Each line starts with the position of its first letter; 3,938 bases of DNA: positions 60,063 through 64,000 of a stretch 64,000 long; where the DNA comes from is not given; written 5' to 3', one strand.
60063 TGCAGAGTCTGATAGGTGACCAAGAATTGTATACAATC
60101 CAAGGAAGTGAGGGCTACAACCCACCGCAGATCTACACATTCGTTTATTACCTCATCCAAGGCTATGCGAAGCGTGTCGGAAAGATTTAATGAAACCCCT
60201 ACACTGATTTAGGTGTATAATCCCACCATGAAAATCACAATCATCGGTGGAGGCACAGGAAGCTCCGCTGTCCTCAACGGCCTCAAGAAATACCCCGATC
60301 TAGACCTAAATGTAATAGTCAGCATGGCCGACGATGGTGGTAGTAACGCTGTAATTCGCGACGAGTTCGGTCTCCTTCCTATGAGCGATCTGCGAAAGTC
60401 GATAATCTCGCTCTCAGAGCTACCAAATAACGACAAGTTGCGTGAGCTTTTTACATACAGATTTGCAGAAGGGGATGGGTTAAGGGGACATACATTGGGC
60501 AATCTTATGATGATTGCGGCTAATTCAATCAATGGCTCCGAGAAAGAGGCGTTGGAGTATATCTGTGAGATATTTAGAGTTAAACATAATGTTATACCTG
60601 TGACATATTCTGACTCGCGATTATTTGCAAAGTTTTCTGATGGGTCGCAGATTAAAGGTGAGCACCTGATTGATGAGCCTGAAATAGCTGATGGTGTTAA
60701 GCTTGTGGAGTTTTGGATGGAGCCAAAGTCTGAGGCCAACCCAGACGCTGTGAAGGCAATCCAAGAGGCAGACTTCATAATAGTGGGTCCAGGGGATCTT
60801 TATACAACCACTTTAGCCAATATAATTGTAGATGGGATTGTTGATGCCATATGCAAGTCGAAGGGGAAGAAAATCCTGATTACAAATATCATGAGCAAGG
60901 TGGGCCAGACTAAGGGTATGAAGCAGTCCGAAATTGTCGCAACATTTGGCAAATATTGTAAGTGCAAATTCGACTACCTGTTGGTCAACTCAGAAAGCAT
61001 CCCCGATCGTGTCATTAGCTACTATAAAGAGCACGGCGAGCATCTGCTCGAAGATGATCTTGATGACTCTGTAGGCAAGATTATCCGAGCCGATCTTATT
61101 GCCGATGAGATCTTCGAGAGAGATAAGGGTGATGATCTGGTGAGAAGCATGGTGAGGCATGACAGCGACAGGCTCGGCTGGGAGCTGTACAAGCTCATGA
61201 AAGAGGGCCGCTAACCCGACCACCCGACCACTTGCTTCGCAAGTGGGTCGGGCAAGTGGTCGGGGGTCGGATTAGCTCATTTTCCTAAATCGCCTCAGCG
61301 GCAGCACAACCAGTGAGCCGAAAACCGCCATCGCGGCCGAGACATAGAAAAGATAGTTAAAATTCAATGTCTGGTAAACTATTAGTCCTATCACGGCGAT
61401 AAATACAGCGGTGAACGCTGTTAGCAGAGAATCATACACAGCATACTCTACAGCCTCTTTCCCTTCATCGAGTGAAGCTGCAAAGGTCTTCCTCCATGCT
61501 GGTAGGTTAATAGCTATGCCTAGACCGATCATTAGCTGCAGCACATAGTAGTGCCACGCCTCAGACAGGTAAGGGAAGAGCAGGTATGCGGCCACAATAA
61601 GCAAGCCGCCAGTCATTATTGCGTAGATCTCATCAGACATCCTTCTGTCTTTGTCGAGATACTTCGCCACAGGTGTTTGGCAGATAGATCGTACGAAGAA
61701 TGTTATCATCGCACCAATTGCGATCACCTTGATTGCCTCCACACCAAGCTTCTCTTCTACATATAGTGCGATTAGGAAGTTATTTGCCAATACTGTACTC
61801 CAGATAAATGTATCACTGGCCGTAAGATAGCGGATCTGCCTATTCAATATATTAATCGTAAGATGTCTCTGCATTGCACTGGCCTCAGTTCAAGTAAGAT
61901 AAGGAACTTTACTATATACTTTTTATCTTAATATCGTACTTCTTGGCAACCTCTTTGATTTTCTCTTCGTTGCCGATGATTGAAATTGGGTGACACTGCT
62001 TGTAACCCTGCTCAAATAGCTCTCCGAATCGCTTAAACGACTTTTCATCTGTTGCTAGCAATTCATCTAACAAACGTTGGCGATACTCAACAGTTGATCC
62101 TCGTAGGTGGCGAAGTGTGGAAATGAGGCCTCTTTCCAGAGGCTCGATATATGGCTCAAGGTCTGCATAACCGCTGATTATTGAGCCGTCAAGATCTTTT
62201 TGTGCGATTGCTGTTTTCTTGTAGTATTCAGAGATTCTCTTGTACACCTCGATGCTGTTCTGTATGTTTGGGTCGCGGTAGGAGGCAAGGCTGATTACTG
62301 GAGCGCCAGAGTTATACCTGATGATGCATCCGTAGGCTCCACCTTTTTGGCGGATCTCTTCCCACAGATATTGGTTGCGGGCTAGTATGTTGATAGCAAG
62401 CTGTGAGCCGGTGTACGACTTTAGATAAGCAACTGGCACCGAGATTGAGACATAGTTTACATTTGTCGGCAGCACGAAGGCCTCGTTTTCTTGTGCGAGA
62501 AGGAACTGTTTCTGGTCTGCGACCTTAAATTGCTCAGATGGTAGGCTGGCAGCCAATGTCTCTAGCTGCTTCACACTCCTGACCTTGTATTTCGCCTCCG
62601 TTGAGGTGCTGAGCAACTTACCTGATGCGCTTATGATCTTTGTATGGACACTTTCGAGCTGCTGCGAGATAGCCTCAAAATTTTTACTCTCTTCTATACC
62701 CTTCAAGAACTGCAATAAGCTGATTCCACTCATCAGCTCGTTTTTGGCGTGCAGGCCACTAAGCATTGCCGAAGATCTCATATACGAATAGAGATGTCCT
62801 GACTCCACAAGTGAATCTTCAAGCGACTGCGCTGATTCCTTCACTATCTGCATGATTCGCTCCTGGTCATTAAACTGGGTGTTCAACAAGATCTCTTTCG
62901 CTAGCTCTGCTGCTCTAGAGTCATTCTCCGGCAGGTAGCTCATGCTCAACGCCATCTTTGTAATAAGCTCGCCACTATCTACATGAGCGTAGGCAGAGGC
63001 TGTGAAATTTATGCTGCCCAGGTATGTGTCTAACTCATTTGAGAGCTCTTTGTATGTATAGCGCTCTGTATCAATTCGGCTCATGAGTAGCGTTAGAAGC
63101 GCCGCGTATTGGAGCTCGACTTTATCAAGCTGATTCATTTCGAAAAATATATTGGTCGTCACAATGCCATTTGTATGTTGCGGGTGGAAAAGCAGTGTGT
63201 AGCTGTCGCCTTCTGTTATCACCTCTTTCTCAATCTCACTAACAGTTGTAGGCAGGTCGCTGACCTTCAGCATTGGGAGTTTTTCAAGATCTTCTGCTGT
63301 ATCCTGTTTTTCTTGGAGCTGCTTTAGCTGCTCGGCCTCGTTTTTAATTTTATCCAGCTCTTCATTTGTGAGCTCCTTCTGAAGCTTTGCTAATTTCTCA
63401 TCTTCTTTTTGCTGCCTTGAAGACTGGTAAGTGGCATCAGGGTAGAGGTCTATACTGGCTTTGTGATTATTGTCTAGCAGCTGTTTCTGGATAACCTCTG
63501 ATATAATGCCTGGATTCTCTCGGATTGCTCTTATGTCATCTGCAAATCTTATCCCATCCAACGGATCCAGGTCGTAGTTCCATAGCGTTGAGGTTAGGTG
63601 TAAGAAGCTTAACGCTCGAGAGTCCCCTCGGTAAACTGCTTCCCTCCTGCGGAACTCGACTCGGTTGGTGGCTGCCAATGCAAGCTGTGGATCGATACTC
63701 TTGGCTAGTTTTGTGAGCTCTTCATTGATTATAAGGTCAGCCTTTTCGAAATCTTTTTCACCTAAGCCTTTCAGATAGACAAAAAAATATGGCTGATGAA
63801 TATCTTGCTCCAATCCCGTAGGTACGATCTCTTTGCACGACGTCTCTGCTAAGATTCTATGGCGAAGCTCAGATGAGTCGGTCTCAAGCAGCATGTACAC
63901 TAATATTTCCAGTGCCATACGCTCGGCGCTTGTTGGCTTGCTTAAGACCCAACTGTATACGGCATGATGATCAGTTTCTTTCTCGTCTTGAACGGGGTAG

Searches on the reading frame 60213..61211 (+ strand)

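Call 27: search_protein_families(library=pfam, proteins=[window:60213-61211:+], max_evalue=0.00001)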
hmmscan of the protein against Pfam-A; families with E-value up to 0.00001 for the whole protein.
window:60213-61211:+ (333 aa): 1 family
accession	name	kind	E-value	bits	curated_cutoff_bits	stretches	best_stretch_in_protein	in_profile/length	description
PF01933.23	CofD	-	2e-71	241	30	1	8-284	1-275/290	2-phospho-L-lactate transferase CofD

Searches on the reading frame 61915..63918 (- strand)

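Call 27: search_protein_families(library=pfam, proteins=[window:61915-63918:-], max_evalue=0.00001)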
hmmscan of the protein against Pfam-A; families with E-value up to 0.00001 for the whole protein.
window:61915-63918:- (668 aa): 2 families
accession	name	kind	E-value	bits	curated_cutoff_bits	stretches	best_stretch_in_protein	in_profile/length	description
PF08367.16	M16C_assoc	-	3.1e-60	203.9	25.3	1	158-407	1-251/252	Peptidase M16C associated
PF22516.1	PreP_C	-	2e-31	109.3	27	1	478-648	1-170/173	PreP C-terminal domain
